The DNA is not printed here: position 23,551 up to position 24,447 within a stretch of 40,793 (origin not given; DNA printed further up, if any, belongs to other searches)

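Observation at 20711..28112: Eight-gene, tightly coupled operon that reads as a stem-peptide disassembly line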

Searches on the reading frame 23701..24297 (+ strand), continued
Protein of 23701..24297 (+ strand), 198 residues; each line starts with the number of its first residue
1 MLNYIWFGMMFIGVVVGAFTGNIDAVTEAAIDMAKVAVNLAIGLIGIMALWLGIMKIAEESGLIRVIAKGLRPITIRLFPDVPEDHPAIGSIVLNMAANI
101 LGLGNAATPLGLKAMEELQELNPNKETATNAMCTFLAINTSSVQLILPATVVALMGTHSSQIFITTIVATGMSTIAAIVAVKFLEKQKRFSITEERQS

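Call 34: search_protein_families(library=pfam, proteins=[L090:3091-3813:+, L090:4246-5076:-, L090:5231-7099:+, L090:7454-8758:+, L090:8778-9866:+, L090:11239-12168:+, L090:12168-13367:+, L090:13360-14211:+, L090:14238-15260:-, L090:15433-16125:+])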
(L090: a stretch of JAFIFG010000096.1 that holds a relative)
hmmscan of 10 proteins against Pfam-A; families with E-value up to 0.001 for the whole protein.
L090:3091-3813:+ (240 aa): 0 families

L090:4246-5076:- (276 aa): 2 families
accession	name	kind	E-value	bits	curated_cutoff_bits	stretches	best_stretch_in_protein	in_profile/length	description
PF02673.24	BacA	-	2.9e-77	260.3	33.4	1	7-267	2-256/257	Bacitracin resistance protein BacA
PF01925.25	TauE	-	0.00066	19.8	32.6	1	85-258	57-225/237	Sulfite exporter TauE/SafE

L090:5231-7099:+ (622 aa): 13 families
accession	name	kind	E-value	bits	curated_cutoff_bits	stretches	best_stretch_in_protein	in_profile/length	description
PF00158.32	Sigma54_activat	-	1.2e-69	233.8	20.2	1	314-481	1-167/168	Sigma-54 interaction domain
PF25601.1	AAA_lid_14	-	6.9e-22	77.5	27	1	487-561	1-75/87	AAA+ ATPase lid domain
PF14532.12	Sigma54_activ_2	-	2.9e-18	66.9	25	1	315-486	1-138/138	Sigma-54 interaction domain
PF07728.20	AAA_5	-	8e-11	42.5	22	1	338-459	2-125/139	AAA domain (dynein-related subfamily)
PF07724.20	AAA_2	-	2.7e-08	34.5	27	1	335-467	3-135/166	AAA domain (Cdc48 subfamily)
PF00004.35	AAA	-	1.9e-07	32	21.2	1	338-459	1-114/131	ATPase family associated with various cellular activities (AAA)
PF02954.25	HTH_8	-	1.7e-06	28.1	22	1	580-619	3-42/42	Bacterial regulatory protein, Fis family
PF01078.27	Mg_chelatase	-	1.8e-06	28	20.3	1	330-457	17-158/207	Magnesium chelatase, subunit ChlI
PF20030.5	bpMoxR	-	3e-05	23.6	27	1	334-475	30-163/205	MoxR domain in the MoxR-vWA-beta-propeller ternary systems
PF13191.12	AAA_16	-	8.4e-05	23.6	32.6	1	318-377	6-63/167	AAA ATPase domain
PF03193.22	RsgA_GTPase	-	0.00079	19.7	30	0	262-360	36-131/174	RsgA GTPase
PF06745.19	ATPase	-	0.00081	19.3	26.6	0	334-410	18-93/231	KaiC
PF20720.3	nSTAND3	-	0.00093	19.4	27.2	0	326-371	8-53/155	Novel STAND NTPase 3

L090:7454-8758:+ (434 aa): 2 families
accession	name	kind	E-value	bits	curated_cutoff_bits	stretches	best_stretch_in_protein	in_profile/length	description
PF02784.22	Orn_Arg_deC_N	-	9.2e-60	202.5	23.4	1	40-291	8-246/247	Pyridoxal-dependent decarboxylase, pyridoxal binding domain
PF00278.28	Orn_DAP_Arg_deC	-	2.8e-14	53.6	23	1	186-383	5-95/95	Pyridoxal-dependent decarboxylase, C-terminal sheet domain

L090:8778-9866:+ (362 aa): 3 families
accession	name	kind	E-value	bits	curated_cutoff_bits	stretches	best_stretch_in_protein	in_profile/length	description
PF13378.12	MR_MLE_C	-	2.1e-52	178.5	29.4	1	144-354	2-214/219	Enolase C-terminal domain-like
PF02746.21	MR_MLE_N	-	1e-19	71.3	22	1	9-124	7-117/117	Mandelate racemase / muconate lactonizing enzyme, N-terminal domain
PF07476.17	MAAL_C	-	3.9e-08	33.2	27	1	230-313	132-216/249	Methylaspartate ammonia-lyase C-terminus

L090:11239-12168:+ (309 aa): 2 families
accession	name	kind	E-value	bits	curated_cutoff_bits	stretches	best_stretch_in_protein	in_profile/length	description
PF02016.21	Peptidase_S66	-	1e-41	142.3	25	1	13-129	1-121/121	LD-carboxypeptidase N-terminal domain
PF17676.7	Peptidase_S66C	-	3.8e-37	128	23.7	1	178-294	1-120/120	LD-carboxypeptidase C-terminal domain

L090:12168-13367:+ (399 aa): 2 families
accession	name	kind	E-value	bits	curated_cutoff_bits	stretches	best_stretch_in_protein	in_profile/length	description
PF01546.33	Peptidase_M20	-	1.5e-44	152.8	24.6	1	75-383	1-199/206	Peptidase family M20/M25/M40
PF07687.19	M20_dimer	-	1.6e-12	47.8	21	1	188-281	7-100/107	Peptidase dimerisation domain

L090:13360-14211:+ (283 aa): 1 family
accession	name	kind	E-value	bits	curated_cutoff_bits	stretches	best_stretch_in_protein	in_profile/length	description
PF13354.11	Beta-lactamase2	-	6.7e-57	192.7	22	1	20-254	1-211/214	Beta-lactamase enzyme family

L090:14238-15260:- (340 aa): 1 family
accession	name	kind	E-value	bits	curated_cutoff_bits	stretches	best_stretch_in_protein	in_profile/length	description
PF00724.26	Oxidored_FMN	-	1.3e-90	304.6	27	1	4-325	2-339/342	NADH:flavin oxidoreductase / NADH oxidase family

L090:15433-16125:+ (230 aa): 1 family
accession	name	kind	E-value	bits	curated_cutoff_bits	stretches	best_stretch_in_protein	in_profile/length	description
PF04239.17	DUF421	-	4e-43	146.4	23.6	1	78-209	1-126/129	YetF C-terminal domain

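Call 50: search_protein_families(library=ncbifam, proteins=[L059:7967-8983:-, L059:13799-15190:-, L059:15274-16536:+, L090:7454-8758:+, L090:8778-9866:+, L090:12168-13367:+], max_evalue=1e-10)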
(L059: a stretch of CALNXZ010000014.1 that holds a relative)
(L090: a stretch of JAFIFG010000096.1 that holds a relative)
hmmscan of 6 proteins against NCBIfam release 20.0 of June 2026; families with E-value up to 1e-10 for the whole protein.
L059:7967-8983:- (338 aa): 1 family
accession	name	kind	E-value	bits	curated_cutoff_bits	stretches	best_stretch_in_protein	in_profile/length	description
NF041892.1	DgcN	equivalog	1.1e-149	497.9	480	1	6-331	1-326/326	N-acetyltransferase DgcN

L059:13799-15190:- (463 aa): 3 families
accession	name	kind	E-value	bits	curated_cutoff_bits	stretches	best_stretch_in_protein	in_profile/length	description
NF000013.1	tet_NaH_anti_35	exception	1e-36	126.9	750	1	278-459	151-332/369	tetracycline efflux Na+/H+ antiporter family transporter Tet(35)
TIGR00931.1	antiport_nhaC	equivalog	1.8e-14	53.4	370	1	354-460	102-207/454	Na+/H+ antiporter NhaC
NF052307.1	ArgOrthExpArcD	equivalog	4.2e-11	42.4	650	0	354-460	118-223/469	arginine/ornithine antiporter ArcD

L059:15274-16536:+ (420 aa): 7 families
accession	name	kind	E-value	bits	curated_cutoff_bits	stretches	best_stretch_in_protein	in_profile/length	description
TIGR01048.1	lysA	equivalog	1.8e-143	478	297.9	1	7-413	5-416/417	diaminopimelate decarboxylase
NF006515.0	PRK08961.1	equivalog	2e-69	234.5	802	1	19-393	496-860/861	bifunctional aspartate kinase/diaminopimelate decarboxylase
TIGR03099.1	dCO2ase_PEP1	hypoth_equivalog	2.7e-63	214.4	478.45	1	8-392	5-398/398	pyridoxal-dependent decarboxylase, exosortase A system-associated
NF052544.1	OrLyDeCDokD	equivalog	4.6e-62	210.1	700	1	4-414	19-460/461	ornithine/lysine decarboxylase DokD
NF041039.1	FslC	exception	5.4e-27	94.7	500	1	17-381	18-393/418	rhizoferrin biosystnesis N-citrylornithine decarboxylase FslC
NF003763.0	PRK05354.1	equivalog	5.9e-19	68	369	1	54-302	99-367/636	biosynthetic arginine decarboxylase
TIGR01273.1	speA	equivalog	6.2e-19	67.9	624.1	1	54-301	92-358/624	arginine decarboxylase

L090:7454-8758:+ (434 aa): 7 families
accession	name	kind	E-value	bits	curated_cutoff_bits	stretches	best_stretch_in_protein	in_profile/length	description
TIGR01048.1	lysA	equivalog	1.3e-137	458.7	297.9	1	9-425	8-416/417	diaminopimelate decarboxylase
NF052544.1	OrLyDeCDokD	equivalog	5.4e-64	216.5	700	1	8-426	24-460/461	ornithine/lysine decarboxylase DokD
TIGR03099.1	dCO2ase_PEP1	hypoth_equivalog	1.9e-51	175.4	478.45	1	18-390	16-383/398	pyridoxal-dependent decarboxylase, exosortase A system-associated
NF006515.0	PRK08961.1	equivalog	1.9e-51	175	802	1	22-403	499-858/861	bifunctional aspartate kinase/diaminopimelate decarboxylase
NF041039.1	FslC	exception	2e-25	89.5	500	1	15-411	17-410/418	rhizoferrin biosystnesis N-citrylornithine decarboxylase FslC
TIGR01273.1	speA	equivalog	3.1e-23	82.1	624.1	1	22-296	53-343/624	arginine decarboxylase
NF003763.0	PRK05354.1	equivalog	3.5e-21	75.4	369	1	22-298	60-353/636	biosynthetic arginine decarboxylase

L090:8778-9866:+ (362 aa): 17 families
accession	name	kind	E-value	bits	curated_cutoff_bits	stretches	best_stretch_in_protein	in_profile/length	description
NF041118.1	A_G_epim_Thtga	equivalog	1.6e-80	270.8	500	1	1-335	1-331/341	L-Ala-D/L-Glu epimerase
TIGR02534.1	mucon_cyclo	subfamily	6.1e-62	209.8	334.95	1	11-353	9-355/368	muconate/chloromuconate family cycloisomerase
NF042940.1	racemase_DgcA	equivalog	8.8e-52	176.3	400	1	10-331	5-303/323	N-acetyl-D-Glu racemase DgcA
TIGR01928.1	menC_lowGC_arch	equivalog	1e-48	166.1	200.65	1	10-313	2-300/325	o-succinylbenzoate synthase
NF043002.1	HProlDhtase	equivalog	7.9e-42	143.4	500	1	1-354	1-353/366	cis-3-hydroxy-L-proline dehydratase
NF040866.1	AraD_Arch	equivalog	4.7e-38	131.2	650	1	28-353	31-359/372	arabinonate dehydratase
NF011708.0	PRK15129.1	equivalog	8.4e-38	130.2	343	1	10-330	8-307/321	L-Ala-D/L-Glu epimerase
NF047820.1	TalGalacDh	equivalog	1e-34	120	500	1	3-319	4-323/371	L-talarate/galactarate dehydratase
NF010624.0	PRK14017.1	equivalog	4.6e-32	111.5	311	1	32-312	16-302/382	galactonate dehydratase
NF040790.2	glucon_galact_dh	equivalog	4e-31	108.2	750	1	31-293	25-298/390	bifunctional D-gluconate/D-galactonate dehydratase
NF043051.1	ManoateDhtManD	equivalog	7.1e-29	100.8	550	2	174-353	195-373/403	D-mannonate dehydratase ManD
NF011654.0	PRK15072.1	subfamily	2.6e-27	95.7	430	2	174-353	196-374/404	D-galactonate dehydratase family protein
NF002782.0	PRK02901.1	equivalog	3.1e-27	95.4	288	1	126-313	75-258/328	o-succinylbenzoate synthase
TIGR01927.1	menC_gam_Gplu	equivalog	9.7e-24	84.2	130.55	1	12-315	4-284/307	o-succinylbenzoate synthase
NF002739.0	PRK02714.1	equivalog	3.2e-19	69.6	259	1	146-312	124-289/320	o-succinylbenzoate synthase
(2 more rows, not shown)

L090:12168-13367:+ (399 aa): 7 families
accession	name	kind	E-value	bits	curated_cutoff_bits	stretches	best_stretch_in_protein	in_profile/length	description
NF040868.1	carboxypep_CpsA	equivalog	1.7e-123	412.3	500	1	6-391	4-389/391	carboxypeptidase CpsA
TIGR01891.1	amidohydrolases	subfamily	3.4e-118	395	153.75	1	17-380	1-366/366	amidohydrolase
NF038260.1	ectoine_DoeB_2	equivalog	7e-79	265.4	550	1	19-379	10-367/378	N(2)-acetyl-L-2,4-diaminobutanoate deacetylase DoeB2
TIGR01910.1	DapE-ArgE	subfamily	1.1e-14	54.5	217.6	1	45-275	44-271/373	ArgE/DapE family deacylase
TIGR01892.1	AcOrn-deacetyl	equivalog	2.6e-14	53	297.7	1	61-322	49-310/365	acetylornithine deacetylase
TIGR01883.1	PepT-like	hypoth_equivalog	7.2e-13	48.2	274.25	1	107-304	102-285/361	peptidase T-like protein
NF006365.0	PRK08588.1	subfamily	9.3e-12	44.9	289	1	118-343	118-337/383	succinyl-diaminopimelate desuccinylase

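Call 62: search_protein_families(library=pfam, proteins=[L073:4146-5561:+, L073:6283-7194:-, L073:7435-8946:+, L073:11137-12471:+, L073:12474-13496:-, L070:2370-5384:-, L070:5424-6827:-, L070:7679-9004:+, L070:11249-12364:-, L070:12345-13787:-], max_evalue=0.00001)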
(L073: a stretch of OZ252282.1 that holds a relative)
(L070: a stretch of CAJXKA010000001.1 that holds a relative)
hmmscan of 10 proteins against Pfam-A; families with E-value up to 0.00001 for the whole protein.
L073:4146-5561:+ (471 aa): 1 family
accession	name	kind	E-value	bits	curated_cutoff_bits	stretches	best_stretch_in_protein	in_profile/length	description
PF12412.13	DUF3667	-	3.3e-20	71.8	27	1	141-185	1-45/45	Protein of unknown function (DUF3667)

L073:6283-7194:- (303 aa): 1 family
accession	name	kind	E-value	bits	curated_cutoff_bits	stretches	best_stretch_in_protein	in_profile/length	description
PF01063.24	Aminotran_4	-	1.9e-38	133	28.5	1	48-271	1-221/223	Amino-transferase class IV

L073:7435-8946:+ (503 aa): 2 families
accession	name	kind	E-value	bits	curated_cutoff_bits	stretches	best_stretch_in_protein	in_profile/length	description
PF02518.31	HATPase_c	-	3.6e-23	82.6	26.4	1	377-495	3-109/111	Histidine kinase-, DNA gyrase B-, and HSP90-like ATPase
PF00512.31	HisKA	-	5.2e-11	42.9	26.9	1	274-331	5-62/66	His Kinase A (phospho-acceptor) domain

L073:11137-12471:+ (444 aa): 1 family
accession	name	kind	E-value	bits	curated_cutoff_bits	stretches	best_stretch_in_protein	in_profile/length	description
PF00246.29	Peptidase_M14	-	8.7e-13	49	21.6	1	47-141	17-132/286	Zinc carboxypeptidase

L073:12474-13496:- (340 aa): 0 families

L070:2370-5384:- (1004 aa): 2 families
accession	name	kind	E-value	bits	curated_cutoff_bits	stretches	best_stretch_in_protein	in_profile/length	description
PF13620.12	CarboxypepD_reg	-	5.2e-15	56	32.3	1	51-129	2-81/82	Carboxypeptidase regulatory-like domain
PF17210.9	SdrD_B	-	9.5e-06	26.2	29.7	0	56-115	17-76/112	SdrD B-like domain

L070:5424-6827:- (467 aa): 0 families

L070:7679-9004:+ (441 aa): 2 families
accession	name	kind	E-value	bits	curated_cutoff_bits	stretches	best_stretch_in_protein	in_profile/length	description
PF13378.12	MR_MLE_C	-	7e-56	189.8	29.4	1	212-423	2-214/219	Enolase C-terminal domain-like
PF02746.21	MR_MLE_N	-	2.2e-17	63.8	22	1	81-192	11-117/117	Mandelate racemase / muconate lactonizing enzyme, N-terminal domain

L070:11249-12364:- (371 aa): 2 families
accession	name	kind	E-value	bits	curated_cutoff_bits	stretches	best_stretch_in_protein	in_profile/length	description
PF01168.26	Ala_racemase_N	-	2e-61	207.9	24.1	1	18-230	1-220/220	Alanine racemase, N-terminal domain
PF00842.27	Ala_racemase_C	-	5.1e-42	142.9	25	1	246-369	1-127/127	Alanine racemase, C-terminal domain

L070:12345-13787:- (480 aa): 2 families
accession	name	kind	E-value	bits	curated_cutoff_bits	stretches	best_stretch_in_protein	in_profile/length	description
PF13520.12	AA_permease_2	-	1.4e-62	212.5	27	1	31-450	1-408/427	Amino acid permease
PF00324.27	AA_permease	-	7.2e-31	107.8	24.6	1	39-449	5-427/470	Amino acid permease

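Call 65: search_protein_families(library=ncbifam, proteins=[L073:11137-12471:+, L073:6283-7194:-, L070:7679-9004:+, L070:12345-13787:-], max_evalue=1e-8)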
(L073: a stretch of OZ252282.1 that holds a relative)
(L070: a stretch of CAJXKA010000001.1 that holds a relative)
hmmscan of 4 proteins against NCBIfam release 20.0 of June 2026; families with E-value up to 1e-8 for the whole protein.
L073:11137-12471:+ (444 aa): 0 families

L073:6283-7194:- (303 aa): 16 families
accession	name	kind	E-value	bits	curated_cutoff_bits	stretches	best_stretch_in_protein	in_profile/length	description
NF006185.0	PRK08320.1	subfamily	9.8e-70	235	363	1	20-300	3-285/292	branched-chain amino acid aminotransferase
NF009126.0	PRK12479.1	equivalog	3.9e-61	206.8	518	1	20-298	4-284/299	branched-chain-amino-acid transaminase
TIGR01122.1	ilvE_I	equivalog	7e-57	192.9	245.55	1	23-300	1-286/298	branched-chain-amino-acid transaminase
NF005209.0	PRK06680.1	subfamily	4.8e-53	179.9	320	1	21-299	4-282/286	D-amino-acid transaminase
NF005146.0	PRK06606.1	equivalog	2.3e-47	161.4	279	1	18-300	5-294/307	branched-chain amino acid transaminase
TIGR01121.1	D_amino_aminoT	equivalog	1.4e-46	158.9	277.45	1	23-296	3-273/276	D-amino-acid transaminase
NF009066.0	PRK12400.1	equivalog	8.2e-40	137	538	1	31-298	18-282/290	D-amino-acid transaminase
NF005800.0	PRK07650.1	equivalog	3.2e-39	134.9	308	1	21-298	2-276/290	aminodeoxychorismate lyase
NF005726.0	PRK07544.1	equivalog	9.8e-38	129.9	396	1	21-299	12-289/295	branched-chain amino acid aminotransferase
NF009896.0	PRK13356.1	equivalog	8.7e-31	107.1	262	1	17-298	5-283/287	branched-chain amino acid aminotransferase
NF004761.0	PRK06092.1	equivalog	4.1e-27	95.1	260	1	31-276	7-250/268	aminodeoxychorismate lyase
TIGR03461.1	pabC_Proteo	equivalog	8.5e-27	94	176.85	1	31-277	5-249/262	aminodeoxychorismate lyase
NF005888.0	PRK07849.1-3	equivalog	6.1e-18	64.8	273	1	36-293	29-287/298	aminodeoxychorismate lyase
NF009897.0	PRK13357.1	equivalog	2.7e-10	39.5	307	1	176-295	208-340/358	branched-chain amino acid aminotransferase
NF006734.0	PRK09266.1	subfamily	5.3e-10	39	202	1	48-296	30-264/270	hypothetical protein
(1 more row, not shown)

L070:7679-9004:+ (441 aa): 17 families
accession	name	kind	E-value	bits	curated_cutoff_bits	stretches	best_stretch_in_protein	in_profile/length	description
NF041118.1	A_G_epim_Thtga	equivalog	5.8e-76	255.8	500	1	69-392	1-319/341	L-Ala-D/L-Glu epimerase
TIGR02534.1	mucon_cyclo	subfamily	3.2e-66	223.9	334.95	1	72-423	2-356/368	muconate/chloromuconate family cycloisomerase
NF042940.1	racemase_DgcA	equivalog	1.7e-48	165.5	400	1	80-412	7-314/323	N-acetyl-D-Glu racemase DgcA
NF043002.1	HProlDhtase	equivalog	3.3e-43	148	500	1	70-424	2-354/366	cis-3-hydroxy-L-proline dehydratase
TIGR01928.1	menC_lowGC_arch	equivalog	8.1e-41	140.1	200.65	1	79-381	3-300/325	o-succinylbenzoate synthase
NF040866.1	AraD_Arch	equivalog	5.1e-33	114.6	650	1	100-423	35-360/372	arabinonate dehydratase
NF047820.1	TalGalacDh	equivalog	2.6e-32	112.2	500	1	70-374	3-316/371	L-talarate/galactarate dehydratase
NF011708.0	PRK15129.1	equivalog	1.5e-30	106.3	343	1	81-412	11-319/321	L-Ala-D/L-Glu epimerase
NF002782.0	PRK02901.1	equivalog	4.9e-28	98.1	288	1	217-399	96-276/328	o-succinylbenzoate synthase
NF040790.2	glucon_galact_dh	equivalog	1.5e-23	83.3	750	1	100-423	26-360/390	bifunctional D-gluconate/D-galactonate dehydratase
NF010624.0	PRK14017.1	equivalog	2.8e-22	79.3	311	1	101-423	17-351/382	galactonate dehydratase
NF043051.1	ManoateDhtManD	equivalog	8.1e-21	74.3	550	1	257-423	210-374/403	D-mannonate dehydratase ManD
NF011654.0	PRK15072.1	subfamily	3.8e-20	72.1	430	1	257-423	211-375/404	D-galactonate dehydratase family protein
TIGR01927.1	menC_gam_Gplu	equivalog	3.4e-19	69.3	130.55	1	218-384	119-285/307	o-succinylbenzoate synthase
NF003473.0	PRK05105.1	equivalog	3.5e-15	55.9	236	1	222-400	134-308/331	o-succinylbenzoate synthase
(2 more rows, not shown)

L070:12345-13787:- (480 aa): 15 families
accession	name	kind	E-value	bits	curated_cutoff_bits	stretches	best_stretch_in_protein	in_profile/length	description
TIGR00911.1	2A0308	subfamily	9.8e-74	248.6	701.8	1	19-474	37-480/505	L-type amino acid transporter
TIGR00909.1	2A0306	subfamily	6.8e-56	190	556.8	1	27-465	1-427/429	amino acid transporter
NF053761.1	BrChAATpBcaP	equivalog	1.4e-36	126.5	690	1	19-465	12-449/460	branched-chain amino acid transporter BcaP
NF008466.1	PRK11357.1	equivalog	2.5e-36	125.6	800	1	24-466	3-434/446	fructoselysine/psicoselysine transporter FrlA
TIGR00905.1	2A0302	subfamily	6.3e-32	111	409.05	1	28-441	6-410/473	basic amino acid/polyamine antiporter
TIGR00906.1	2A0303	subfamily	4.8e-30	104.5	681.7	1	22-410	24-428/602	cationic amino acid transport permease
NF007929.0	PRK10644.1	equivalog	3.3e-27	95.3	574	1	29-402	8-365/445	arginine/agmatine antiporter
TIGR00908.1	2A0305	equivalog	5.5e-24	84.9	381.75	1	59-465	33-426/442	ethanolamine permease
NF008245.0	PRK11021.1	equivalog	2.4e-23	82.8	284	1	26-392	3-350/419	L-methionine/branched-chain amino acid transporter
TIGR03810.1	arg_ornith_anti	equivalog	7.4e-19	67.8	591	1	31-442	3-406/468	arginine-ornithine antiporter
TIGR03813.2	Gln_GABA_anti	equivalog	9.2e-16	57.9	650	1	63-455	32-431/479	glutamine/gamma-aminobutyrate antiporter GadC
NF007754.0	PRK10435.1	equivalog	4.2e-15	55.7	585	1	29-400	5-361/443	cadaverine/lysine antiporter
NF007938.0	PRK10655.1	equivalog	2.2e-14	53.5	409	1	28-438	5-402/438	putrescine-ornithine antiporter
NF040513.1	antiport_TyrP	equivalog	1.8e-13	50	630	1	55-449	25-425/465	tyrosine-tyramine antiporter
TIGR04299.1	antiport_PotE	equivalog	4.7e-09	36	560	1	37-411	12-374/430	putrescine-ornithine antiporter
